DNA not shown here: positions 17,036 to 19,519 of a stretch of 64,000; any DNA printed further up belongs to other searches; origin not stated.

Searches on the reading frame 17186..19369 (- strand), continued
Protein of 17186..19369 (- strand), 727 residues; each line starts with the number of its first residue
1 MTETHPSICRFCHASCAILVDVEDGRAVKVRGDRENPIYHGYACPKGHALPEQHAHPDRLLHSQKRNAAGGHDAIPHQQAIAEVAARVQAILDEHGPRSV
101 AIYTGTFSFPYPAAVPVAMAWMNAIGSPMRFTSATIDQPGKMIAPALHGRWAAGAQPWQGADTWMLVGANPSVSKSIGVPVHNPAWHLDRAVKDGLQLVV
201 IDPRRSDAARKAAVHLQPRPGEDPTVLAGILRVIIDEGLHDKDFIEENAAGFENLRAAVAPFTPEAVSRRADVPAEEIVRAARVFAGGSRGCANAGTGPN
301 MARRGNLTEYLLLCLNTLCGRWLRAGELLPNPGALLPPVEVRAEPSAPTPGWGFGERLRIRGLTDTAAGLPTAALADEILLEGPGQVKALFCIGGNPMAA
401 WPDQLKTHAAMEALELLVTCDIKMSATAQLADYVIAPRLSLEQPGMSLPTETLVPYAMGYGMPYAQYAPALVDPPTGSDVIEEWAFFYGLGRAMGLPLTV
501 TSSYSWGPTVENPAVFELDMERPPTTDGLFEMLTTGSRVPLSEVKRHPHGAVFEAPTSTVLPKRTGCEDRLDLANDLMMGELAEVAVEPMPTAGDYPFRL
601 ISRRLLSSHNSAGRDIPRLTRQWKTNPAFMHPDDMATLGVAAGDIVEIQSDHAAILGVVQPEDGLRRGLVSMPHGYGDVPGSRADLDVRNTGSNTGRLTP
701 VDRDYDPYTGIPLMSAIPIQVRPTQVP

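Call 81: search_protein_families(library=ncbifam, proteins=[L016:8238-9041:+, L040:8181-8945:+, L072:8202-9023:+, L060:8194-8961:+, L022:8177-8989:+, L042:8193-8954:+, L046:8186-8956:+], max_evalue=1e-20)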
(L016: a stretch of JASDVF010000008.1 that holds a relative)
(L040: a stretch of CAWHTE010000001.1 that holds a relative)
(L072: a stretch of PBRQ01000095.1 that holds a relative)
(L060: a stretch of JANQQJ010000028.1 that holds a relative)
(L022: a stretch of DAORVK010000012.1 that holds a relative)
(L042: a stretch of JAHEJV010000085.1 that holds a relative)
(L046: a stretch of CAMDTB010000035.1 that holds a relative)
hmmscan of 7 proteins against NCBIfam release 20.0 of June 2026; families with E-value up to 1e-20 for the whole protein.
L016:8238-9041:+ (267 aa): 142 families (the best 25 are shown)
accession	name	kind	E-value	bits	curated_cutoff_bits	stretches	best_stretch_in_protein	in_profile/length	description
NF005559.1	PRK07231.1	subfamily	1.9e-52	178.2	215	1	16-259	2-248/249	glucose 1-dehydrogenase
NF053807.1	RhamDHLra1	equivalog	3.9e-49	167.6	400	1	16-258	2-247/252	L-rhamnose 1-dehydrogenase Lra1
NF005309.0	PRK06841.1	subfamily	7.6e-48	163.2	286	1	13-260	10-254/255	GolD/DthD family dehydrogenase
NF009468.0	PRK12826.1-4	equivalog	8.2e-48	163.3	318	1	15-258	4-247/256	SDR family oxidoreductase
NF009466.0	PRK12826.1-2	subfamily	8.8e-46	156.4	222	1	19-259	4-245/248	3-oxoacyl-ACP reductase FabG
TIGR03971.1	SDR_subfam_1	subfamily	8.1e-45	153.2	300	1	16-260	1-270/271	mycofactocin-coupled SDR family oxidoreductase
NF004198.0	PRK05653.1-3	equivalog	1.2e-44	152.6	296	1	16-258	5-246/248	3-oxoacyl-ACP reductase FabG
NF004774.0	PRK06114.1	equivalog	1.3e-44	152.5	360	1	10-259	8-260/262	SDR family oxidoreductase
NF006070.0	PRK08213.1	subfamily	2.4e-44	151.8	279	1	9-259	3-257/259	gluconate 5-dehydrogenase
NF052558.1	MBtsdlDhBudC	equivalog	9.6e-44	149.8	270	1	19-260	4-243/250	meso-2,3-butanediol dehydrogenase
TIGR01830.1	3oxo_ACP_reduc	equivalog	1e-43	149.8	297.75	1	21-257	1-237/239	3-oxoacyl-[acyl-carrier-protein] reductase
NF004791.0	PRK06138.1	equivalog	1e-43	149.4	312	1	15-260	2-251/252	SDR family oxidoreductase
TIGR02415.1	23BDH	subfamily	1.1e-43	149.5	304.35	1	21-258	3-251/254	acetoin reductase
NF005067.0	PRK06484.1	equivalog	3.1e-42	144.8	713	1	18-260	9-253/524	short chain dehydrogenase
NF004202.0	PRK05653.2-2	equivalog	6.6e-42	143.8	333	1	16-258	5-247/259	3-oxoacyl-ACP reductase FabG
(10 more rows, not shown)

L040:8181-8945:+ (254 aa): 163 families (the best 25 are shown)
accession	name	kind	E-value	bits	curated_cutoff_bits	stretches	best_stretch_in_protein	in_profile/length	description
NF005559.1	PRK07231.1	subfamily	1.2e-63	214.9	215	1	4-249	1-246/249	glucose 1-dehydrogenase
NF009468.0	PRK12826.1-4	equivalog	2.3e-57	194.6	318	1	1-249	1-246/256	SDR family oxidoreductase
NF009466.0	PRK12826.1-2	subfamily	1.2e-55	188.7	222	1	7-249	3-243/248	3-oxoacyl-ACP reductase FabG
NF052558.1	MBtsdlDhBudC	equivalog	1.1e-54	185.6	270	1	6-249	2-240/250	meso-2,3-butanediol dehydrogenase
NF004198.0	PRK05653.1-3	equivalog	1.4e-54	185.2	296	1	2-249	2-245/248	3-oxoacyl-ACP reductase FabG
NF004791.0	PRK06138.1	equivalog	1.9e-53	181.4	312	1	3-249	1-248/252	SDR family oxidoreductase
NF005214.0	PRK06701.1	subfamily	1e-52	179.2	413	1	3-250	44-289/293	SDR family oxidoreductase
NF004818.0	PRK06172.1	equivalog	2.1e-51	174.7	336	1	1-249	1-249/253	SDR family oxidoreductase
NF004197.0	PRK05653.1-1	equivalog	3.5e-50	170.9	332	1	2-249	2-245/249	3-oxoacyl-ACP reductase FabG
NF005469.0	PRK07063.1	equivalog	1.3e-49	169.1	306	1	1-249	1-253/260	SDR family oxidoreductase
TIGR03971.1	SDR_subfam_1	subfamily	4.1e-49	167.3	300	1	5-250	1-268/271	mycofactocin-coupled SDR family oxidoreductase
TIGR01830.1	3oxo_ACP_reduc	equivalog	1.6e-48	165.5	297.75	1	10-249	1-237/239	3-oxoacyl-[acyl-carrier-protein] reductase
TIGR02415.1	23BDH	subfamily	1.3e-47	162.3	304.35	1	8-249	1-250/254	acetoin reductase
NF005472.0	PRK07067.1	equivalog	2.9e-47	161.4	338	1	3-249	2-253/257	L-iditol 2-dehydrogenase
NF004774.0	PRK06114.1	equivalog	2e-46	158.5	360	1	4-249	13-258/262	SDR family oxidoreductase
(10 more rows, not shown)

L072:8202-9023:+ (273 aa): 165 families (the best 25 are shown)
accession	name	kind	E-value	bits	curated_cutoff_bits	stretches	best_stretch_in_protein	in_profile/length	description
NF005473.0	PRK07069.1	equivalog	5.1e-78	262.2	339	1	22-271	6-259/262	SDR family oxidoreductase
NF052562.1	RADHDNL4305835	equivalog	9.3e-76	254.6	400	1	22-271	3-249/252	NADP-dependent (R)-specific alcohol dehydrogenase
NF005559.1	PRK07231.1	subfamily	2.1e-71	240.3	215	1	24-272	2-248/249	glucose 1-dehydrogenase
NF004791.0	PRK06138.1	equivalog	2.2e-71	240.1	312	1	23-271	2-249/252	SDR family oxidoreductase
NF004818.0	PRK06172.1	equivalog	1.7e-61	207.8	336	1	23-272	4-251/253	SDR family oxidoreductase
NF053702.1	TrHdxCHCADhChcB1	equivalog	1.7e-60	204.4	400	1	24-270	2-239/250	trans-4-hydroxycyclohexanecarboxylate dehydrogenase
NF052558.1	MBtsdlDhBudC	equivalog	2.4e-58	197.7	270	1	25-271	2-241/250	meso-2,3-butanediol dehydrogenase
NF005067.0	PRK06484.1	equivalog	2.1e-56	191.6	713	1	25-271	8-251/524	short chain dehydrogenase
NF047923.1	pyridox_DH_SDR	equivalog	6.8e-55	186.2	325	1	25-272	2-241/243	pyridoxal 4-dehydrogenase, SDR-type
NF004198.0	PRK05653.1-3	equivalog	1.5e-54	185.1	296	1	24-272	5-247/248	3-oxoacyl-ACP reductase FabG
NF009093.0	PRK12429.1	subfamily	2.3e-54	184.4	258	1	23-271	2-256/259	3-hydroxybutyrate dehydrogenase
TIGR03971.1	SDR_subfam_1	subfamily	3.3e-52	177.5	300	1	24-272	1-269/271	mycofactocin-coupled SDR family oxidoreductase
TIGR02415.1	23BDH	subfamily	5.8e-52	176.6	304.35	1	27-272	1-252/254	acetoin reductase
NF053701.1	CsHdxCHCADhChcB2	equivalog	1.3e-51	175.5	350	1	24-271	1-242/245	cis-4-hydroxycyclohexanecarboxylate dehydrogenase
NF004713.0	PRK06057.1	equivalog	1.7e-51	175.2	404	1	22-271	5-249/257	3-oxoacyl-ACP reductase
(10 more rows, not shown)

L060:8194-8961:+ (255 aa): 168 families (the best 25 are shown)
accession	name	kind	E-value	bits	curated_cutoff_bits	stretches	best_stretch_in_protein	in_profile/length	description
NF005559.1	PRK07231.1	subfamily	1.8e-68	230.7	215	1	8-255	1-247/249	glucose 1-dehydrogenase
NF004778.0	PRK06124.1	equivalog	2.1e-60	204.3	303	1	3-254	3-251/256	SDR family oxidoreductase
NF006070.0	PRK08213.1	subfamily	1.8e-59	201.4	279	1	3-254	4-255/259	gluconate 5-dehydrogenase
NF005873.0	PRK07814.1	equivalog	3.6e-57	193.8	346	1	4-254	3-250/263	SDR family oxidoreductase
NF004198.0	PRK05653.1-3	equivalog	4e-56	190.2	296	1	9-254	5-245/248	3-oxoacyl-ACP reductase FabG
TIGR01830.1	3oxo_ACP_reduc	equivalog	3.1e-55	187.5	297.75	1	14-254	1-237/239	3-oxoacyl-[acyl-carrier-protein] reductase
TIGR01832.1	kduD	equivalog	5.6e-54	183.3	338.85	1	7-254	1-244/248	2-dehydro-3-deoxy-D-gluconate 5-dehydrogenase KduD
NF004197.0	PRK05653.1-1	equivalog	2.5e-52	178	332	1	8-254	4-245/249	3-oxoacyl-ACP reductase FabG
NF005893.0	PRK07856.1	equivalog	9.8e-52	175.8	255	1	6-254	4-240/255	SDR family oxidoreductase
TIGR02415.1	23BDH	subfamily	2.9e-51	174.3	304.35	1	12-254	1-250/254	acetoin reductase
NF005446.0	PRK07035.1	equivalog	3.9e-51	173.8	373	1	4-254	4-252/255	SDR family oxidoreductase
NF004818.0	PRK06172.1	equivalog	5.3e-51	173.4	336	1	8-254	4-249/253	SDR family oxidoreductase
NF009466.0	PRK12826.1-2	subfamily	6.9e-51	173.1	222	1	12-255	4-244/248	3-oxoacyl-ACP reductase FabG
NF009468.0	PRK12826.1-4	equivalog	8.6e-51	173.1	318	1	8-255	4-247/256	SDR family oxidoreductase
NF006528.0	PRK08993.1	subfamily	7.3e-50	169.7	430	1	5-254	4-249/253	2-dehydro-3-deoxy-D-gluconate 5-dehydrogenase KduD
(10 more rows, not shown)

L022:8177-8989:+ (270 aa): 173 families (the best 25 are shown)
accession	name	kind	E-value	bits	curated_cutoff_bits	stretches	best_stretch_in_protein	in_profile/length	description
NF052558.1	MBtsdlDhBudC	equivalog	1.9e-64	217.6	270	1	16-262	2-244/250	meso-2,3-butanediol dehydrogenase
NF005559.1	PRK07231.1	subfamily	2.3e-64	217.3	215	1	14-260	1-248/249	glucose 1-dehydrogenase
NF004791.0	PRK06138.1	equivalog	3.8e-63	213.1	312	1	14-261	2-251/252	SDR family oxidoreductase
NF005681.0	PRK07478.1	subfamily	1.4e-59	201.6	267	1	14-261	3-251/254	SDR family oxidoreductase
NF009466.0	PRK12826.1-2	subfamily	3.1e-58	197.2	222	1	18-261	4-246/248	3-oxoacyl-ACP reductase FabG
NF004198.0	PRK05653.1-3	equivalog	2.6e-56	190.9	296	1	14-259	4-246/248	3-oxoacyl-ACP reductase FabG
TIGR01830.1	3oxo_ACP_reduc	equivalog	3.1e-56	190.8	297.75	1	20-258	1-237/239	3-oxoacyl-[acyl-carrier-protein] reductase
NF009468.0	PRK12826.1-4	equivalog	1.5e-55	188.7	318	1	12-259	2-247/256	SDR family oxidoreductase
NF052562.1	RADHDNL4305835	equivalog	2.4e-55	187.7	400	1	11-261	1-251/252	NADP-dependent (R)-specific alcohol dehydrogenase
NF004818.0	PRK06172.1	equivalog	3.8e-55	187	336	1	11-261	1-252/253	SDR family oxidoreductase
NF005446.0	PRK07035.1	equivalog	1.7e-54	184.8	373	1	15-259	9-253/255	SDR family oxidoreductase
NF005067.0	PRK06484.1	equivalog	4.3e-54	183.9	713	1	16-261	272-513/524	short chain dehydrogenase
NF006493.1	PRK08936.1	subfamily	1.1e-53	182.2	420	1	14-259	4-250/261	glucose-1-dehydrogenase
NF005473.0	PRK07069.1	equivalog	9.1e-53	179.5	339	1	11-261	4-261/262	SDR family oxidoreductase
NF005309.0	PRK06841.1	subfamily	2.2e-52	178.1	286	1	14-259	12-252/255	GolD/DthD family dehydrogenase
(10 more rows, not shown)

L042:8193-8954:+ (253 aa): 153 families (the best 25 are shown)
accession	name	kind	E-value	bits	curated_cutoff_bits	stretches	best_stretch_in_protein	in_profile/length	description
NF005559.1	PRK07231.1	subfamily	2.1e-60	204.3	215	1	3-248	1-246/249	glucose 1-dehydrogenase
NF009468.0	PRK12826.1-4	equivalog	7.1e-54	183.2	318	1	1-248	2-246/256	SDR family oxidoreductase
NF052558.1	MBtsdlDhBudC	equivalog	5.6e-53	180.1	270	1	6-248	3-240/250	meso-2,3-butanediol dehydrogenase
NF004791.0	PRK06138.1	equivalog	2.5e-52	177.7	312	1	3-248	2-248/252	SDR family oxidoreductase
NF004198.0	PRK05653.1-3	equivalog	3e-51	174.2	296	1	2-248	3-245/248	3-oxoacyl-ACP reductase FabG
NF009466.0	PRK12826.1-2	subfamily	3.9e-51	173.9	222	1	7-248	4-243/248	3-oxoacyl-ACP reductase FabG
NF005214.0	PRK06701.1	subfamily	2.7e-49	168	413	1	2-249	44-289/293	SDR family oxidoreductase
NF004197.0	PRK05653.1-1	equivalog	2.2e-47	161.8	332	1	2-248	3-245/249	3-oxoacyl-ACP reductase FabG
TIGR01830.1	3oxo_ACP_reduc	equivalog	3.3e-47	161.2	297.75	1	9-248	1-237/239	3-oxoacyl-[acyl-carrier-protein] reductase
NF005469.0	PRK07063.1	equivalog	6.8e-47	160.2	306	1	1-248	2-253/260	SDR family oxidoreductase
NF004818.0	PRK06172.1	equivalog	1.5e-46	158.8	336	1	2-248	3-249/253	SDR family oxidoreductase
TIGR02415.1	23BDH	subfamily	9.8e-45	152.9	304.35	1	8-248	2-250/254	acetoin reductase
NF005472.0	PRK07067.1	equivalog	2.1e-44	152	338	1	2-248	2-253/257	L-iditol 2-dehydrogenase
TIGR03971.1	SDR_subfam_1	subfamily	5.9e-44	150.4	300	1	4-249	1-268/271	mycofactocin-coupled SDR family oxidoreductase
NF004782.0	PRK06128.1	equivalog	8.3e-44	149.8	481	1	2-248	51-296/300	SDR family oxidoreductase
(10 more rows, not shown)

L046:8186-8956:+ (256 aa): 164 families (the best 25 are shown)
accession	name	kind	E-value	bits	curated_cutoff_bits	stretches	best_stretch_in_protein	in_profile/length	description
NF005559.1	PRK07231.1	subfamily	7.5e-68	228.7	215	1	9-256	1-247/249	glucose 1-dehydrogenase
NF006070.0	PRK08213.1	subfamily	7.7e-64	215.7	279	1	2-255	2-255/259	gluconate 5-dehydrogenase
NF005873.0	PRK07814.1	equivalog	2.8e-62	210.5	346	1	6-255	4-250/263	SDR family oxidoreductase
NF004778.0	PRK06124.1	equivalog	1.2e-61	208.4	303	1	4-255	3-251/256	SDR family oxidoreductase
NF004198.0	PRK05653.1-3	equivalog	1.3e-58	198.4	296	1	10-256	5-246/248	3-oxoacyl-ACP reductase FabG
TIGR01830.1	3oxo_ACP_reduc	equivalog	3e-57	194.1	297.75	1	15-255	1-237/239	3-oxoacyl-[acyl-carrier-protein] reductase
NF009466.0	PRK12826.1-2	subfamily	2.8e-56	190.7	222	1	13-255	4-243/248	3-oxoacyl-ACP reductase FabG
NF004773.0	PRK06113.1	equivalog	3.4e-55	187.3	367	1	3-255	2-249/255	7-alpha-hydroxysteroid dehydrogenase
NF005893.0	PRK07856.1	equivalog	4.5e-54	183.4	255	1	6-255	3-240/255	SDR family oxidoreductase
NF004197.0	PRK05653.1-1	equivalog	7.7e-54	182.9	332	1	9-255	4-245/249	3-oxoacyl-ACP reductase FabG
TIGR02415.1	23BDH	subfamily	1.1e-53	182.2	304.35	1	13-255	1-250/254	acetoin reductase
TIGR01832.1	kduD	equivalog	7.4e-53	179.6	338.85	1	8-255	1-244/248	2-dehydro-3-deoxy-D-gluconate 5-dehydrogenase KduD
NF009384.0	PRK12743.1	equivalog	8.6e-53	179.2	264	1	13-255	7-246/258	SDR family oxidoreductase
NF009468.0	PRK12826.1-4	equivalog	1e-52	179.4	318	1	9-255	4-246/256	SDR family oxidoreductase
NF004818.0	PRK06172.1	equivalog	1e-52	179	336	1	9-255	4-249/253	SDR family oxidoreductase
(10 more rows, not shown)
